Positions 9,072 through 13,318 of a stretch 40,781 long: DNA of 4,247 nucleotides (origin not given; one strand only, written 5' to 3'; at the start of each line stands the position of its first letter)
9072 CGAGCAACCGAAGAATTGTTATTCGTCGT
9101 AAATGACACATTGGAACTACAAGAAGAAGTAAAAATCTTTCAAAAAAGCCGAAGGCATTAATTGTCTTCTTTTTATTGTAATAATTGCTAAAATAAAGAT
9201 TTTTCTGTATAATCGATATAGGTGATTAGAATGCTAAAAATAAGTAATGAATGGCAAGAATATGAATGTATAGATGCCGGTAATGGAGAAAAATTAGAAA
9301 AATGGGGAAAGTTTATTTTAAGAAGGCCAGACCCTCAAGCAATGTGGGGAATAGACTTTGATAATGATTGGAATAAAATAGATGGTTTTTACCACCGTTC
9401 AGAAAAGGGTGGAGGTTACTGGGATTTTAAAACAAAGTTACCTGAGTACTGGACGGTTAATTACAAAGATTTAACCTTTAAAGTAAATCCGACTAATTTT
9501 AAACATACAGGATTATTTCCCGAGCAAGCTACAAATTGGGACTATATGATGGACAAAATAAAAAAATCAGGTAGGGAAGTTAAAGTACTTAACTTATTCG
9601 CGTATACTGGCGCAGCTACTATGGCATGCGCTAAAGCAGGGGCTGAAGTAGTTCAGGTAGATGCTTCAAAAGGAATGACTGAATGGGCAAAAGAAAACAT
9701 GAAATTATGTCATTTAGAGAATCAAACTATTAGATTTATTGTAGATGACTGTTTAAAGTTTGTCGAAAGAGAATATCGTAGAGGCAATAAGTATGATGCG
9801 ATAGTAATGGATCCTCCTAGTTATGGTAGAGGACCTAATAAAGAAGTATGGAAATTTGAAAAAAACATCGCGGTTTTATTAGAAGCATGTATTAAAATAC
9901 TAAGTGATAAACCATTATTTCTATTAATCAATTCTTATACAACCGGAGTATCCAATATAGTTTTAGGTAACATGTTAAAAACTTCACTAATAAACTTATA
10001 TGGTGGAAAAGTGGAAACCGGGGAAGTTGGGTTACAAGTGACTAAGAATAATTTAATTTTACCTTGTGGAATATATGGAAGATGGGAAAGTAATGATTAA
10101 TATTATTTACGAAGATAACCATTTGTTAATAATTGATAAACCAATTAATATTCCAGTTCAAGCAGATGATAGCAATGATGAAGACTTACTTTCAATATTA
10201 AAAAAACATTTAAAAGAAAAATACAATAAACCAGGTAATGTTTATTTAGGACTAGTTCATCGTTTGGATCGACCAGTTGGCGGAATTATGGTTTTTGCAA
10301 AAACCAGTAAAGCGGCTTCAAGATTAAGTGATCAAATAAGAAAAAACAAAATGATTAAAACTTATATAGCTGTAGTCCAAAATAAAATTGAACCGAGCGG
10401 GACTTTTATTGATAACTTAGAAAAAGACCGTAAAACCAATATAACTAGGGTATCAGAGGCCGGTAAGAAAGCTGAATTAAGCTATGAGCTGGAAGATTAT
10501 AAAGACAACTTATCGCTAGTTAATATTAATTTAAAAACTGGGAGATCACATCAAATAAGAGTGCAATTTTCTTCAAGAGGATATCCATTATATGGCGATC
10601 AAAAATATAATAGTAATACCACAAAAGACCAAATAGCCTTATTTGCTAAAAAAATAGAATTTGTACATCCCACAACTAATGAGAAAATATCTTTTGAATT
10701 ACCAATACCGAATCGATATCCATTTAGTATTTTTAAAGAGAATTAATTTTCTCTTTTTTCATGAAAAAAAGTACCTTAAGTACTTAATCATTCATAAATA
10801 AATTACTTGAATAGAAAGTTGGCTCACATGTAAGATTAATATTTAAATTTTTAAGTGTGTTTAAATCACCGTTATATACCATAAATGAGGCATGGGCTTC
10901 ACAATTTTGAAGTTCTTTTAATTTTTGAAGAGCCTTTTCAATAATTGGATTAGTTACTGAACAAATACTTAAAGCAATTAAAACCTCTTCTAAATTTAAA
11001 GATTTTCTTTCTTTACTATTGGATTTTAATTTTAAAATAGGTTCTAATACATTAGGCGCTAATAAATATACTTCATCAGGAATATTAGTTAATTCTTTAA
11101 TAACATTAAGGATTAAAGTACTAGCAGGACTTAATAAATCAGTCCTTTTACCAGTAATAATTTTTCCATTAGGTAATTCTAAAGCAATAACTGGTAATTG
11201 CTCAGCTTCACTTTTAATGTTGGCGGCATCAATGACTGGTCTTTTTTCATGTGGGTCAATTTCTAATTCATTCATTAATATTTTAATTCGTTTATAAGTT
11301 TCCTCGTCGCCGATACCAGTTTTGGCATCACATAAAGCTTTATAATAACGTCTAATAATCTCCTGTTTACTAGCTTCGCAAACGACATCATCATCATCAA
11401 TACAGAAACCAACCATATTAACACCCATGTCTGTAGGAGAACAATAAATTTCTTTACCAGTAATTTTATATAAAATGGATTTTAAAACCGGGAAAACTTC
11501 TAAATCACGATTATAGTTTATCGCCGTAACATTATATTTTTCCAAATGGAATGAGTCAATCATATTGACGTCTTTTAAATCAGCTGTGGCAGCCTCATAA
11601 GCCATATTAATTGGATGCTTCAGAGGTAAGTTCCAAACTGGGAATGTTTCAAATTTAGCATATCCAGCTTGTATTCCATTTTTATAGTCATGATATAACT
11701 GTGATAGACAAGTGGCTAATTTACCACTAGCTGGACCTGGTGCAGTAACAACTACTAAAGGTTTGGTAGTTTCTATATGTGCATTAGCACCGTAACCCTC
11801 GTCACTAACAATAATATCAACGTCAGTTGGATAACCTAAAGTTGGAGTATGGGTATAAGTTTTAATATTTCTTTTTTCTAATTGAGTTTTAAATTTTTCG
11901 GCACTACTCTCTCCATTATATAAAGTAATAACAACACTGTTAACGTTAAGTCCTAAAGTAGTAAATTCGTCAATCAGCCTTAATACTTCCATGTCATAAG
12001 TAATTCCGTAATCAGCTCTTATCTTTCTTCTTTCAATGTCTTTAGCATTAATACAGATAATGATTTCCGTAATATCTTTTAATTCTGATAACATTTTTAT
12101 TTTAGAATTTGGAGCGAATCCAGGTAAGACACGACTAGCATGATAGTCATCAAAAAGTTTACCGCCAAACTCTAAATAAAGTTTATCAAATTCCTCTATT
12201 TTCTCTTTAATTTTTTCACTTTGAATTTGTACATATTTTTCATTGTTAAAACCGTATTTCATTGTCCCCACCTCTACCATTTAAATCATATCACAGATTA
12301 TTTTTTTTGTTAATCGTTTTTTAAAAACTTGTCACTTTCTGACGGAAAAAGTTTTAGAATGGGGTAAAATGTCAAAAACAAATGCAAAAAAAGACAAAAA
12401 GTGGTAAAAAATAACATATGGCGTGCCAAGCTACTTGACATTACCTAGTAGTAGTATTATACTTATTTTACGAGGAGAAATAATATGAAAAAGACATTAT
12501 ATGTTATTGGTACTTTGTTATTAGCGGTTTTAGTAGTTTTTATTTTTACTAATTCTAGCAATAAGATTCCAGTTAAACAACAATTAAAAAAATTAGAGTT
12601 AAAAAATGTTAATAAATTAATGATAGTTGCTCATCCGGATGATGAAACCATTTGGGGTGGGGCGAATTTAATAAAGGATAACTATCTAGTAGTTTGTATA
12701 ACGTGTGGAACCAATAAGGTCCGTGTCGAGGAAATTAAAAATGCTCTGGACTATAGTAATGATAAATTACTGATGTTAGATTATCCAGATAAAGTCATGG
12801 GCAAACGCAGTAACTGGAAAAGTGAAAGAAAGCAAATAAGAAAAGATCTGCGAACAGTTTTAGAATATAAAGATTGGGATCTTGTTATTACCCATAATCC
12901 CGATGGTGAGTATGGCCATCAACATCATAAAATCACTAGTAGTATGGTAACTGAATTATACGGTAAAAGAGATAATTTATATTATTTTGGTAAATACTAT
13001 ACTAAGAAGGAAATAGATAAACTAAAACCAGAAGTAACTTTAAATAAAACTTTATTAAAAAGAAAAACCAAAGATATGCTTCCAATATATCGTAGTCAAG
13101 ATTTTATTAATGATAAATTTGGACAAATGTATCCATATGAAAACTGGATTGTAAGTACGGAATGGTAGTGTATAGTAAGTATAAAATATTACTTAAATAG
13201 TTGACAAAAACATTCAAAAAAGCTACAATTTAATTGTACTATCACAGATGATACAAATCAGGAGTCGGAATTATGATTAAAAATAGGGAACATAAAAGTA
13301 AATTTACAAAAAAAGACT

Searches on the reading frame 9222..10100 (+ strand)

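Call 69: search_protein_families(library=pfam, proteins=[window:9222-10100:+], max_evalue=0.0001)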
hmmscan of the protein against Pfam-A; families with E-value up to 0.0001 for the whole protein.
window:9222-10100:+ (292 aa): 3 families
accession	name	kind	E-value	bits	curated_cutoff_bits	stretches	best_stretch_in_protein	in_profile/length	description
PF10672.15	Methyltrans_SAM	-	8.2e-14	52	27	1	69-205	78-210/286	S-adenosylmethionine-dependent methyltransferase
PF03602.21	Cons_hypoth95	-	8.3e-08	32.5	24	1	111-201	34-123/182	Conserved hypothetical protein 95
PF13649.12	Methyltransf_25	-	4.1e-05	24.6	27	1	122-196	1-70/97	Methyltransferase domain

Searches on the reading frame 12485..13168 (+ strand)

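Call 62: search_protein_families(library=pfam, proteins=[window:12485-13168:+], max_evalue=0.0001)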
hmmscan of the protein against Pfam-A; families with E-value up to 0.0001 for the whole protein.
window:12485-13168:+ (227 aa): 1 family
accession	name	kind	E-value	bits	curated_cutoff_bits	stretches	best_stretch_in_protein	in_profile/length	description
PF02585.22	PIG-L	-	1.5e-12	48.6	28.2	1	45-158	1-128/129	GlcNAc-PI de-N-acetylase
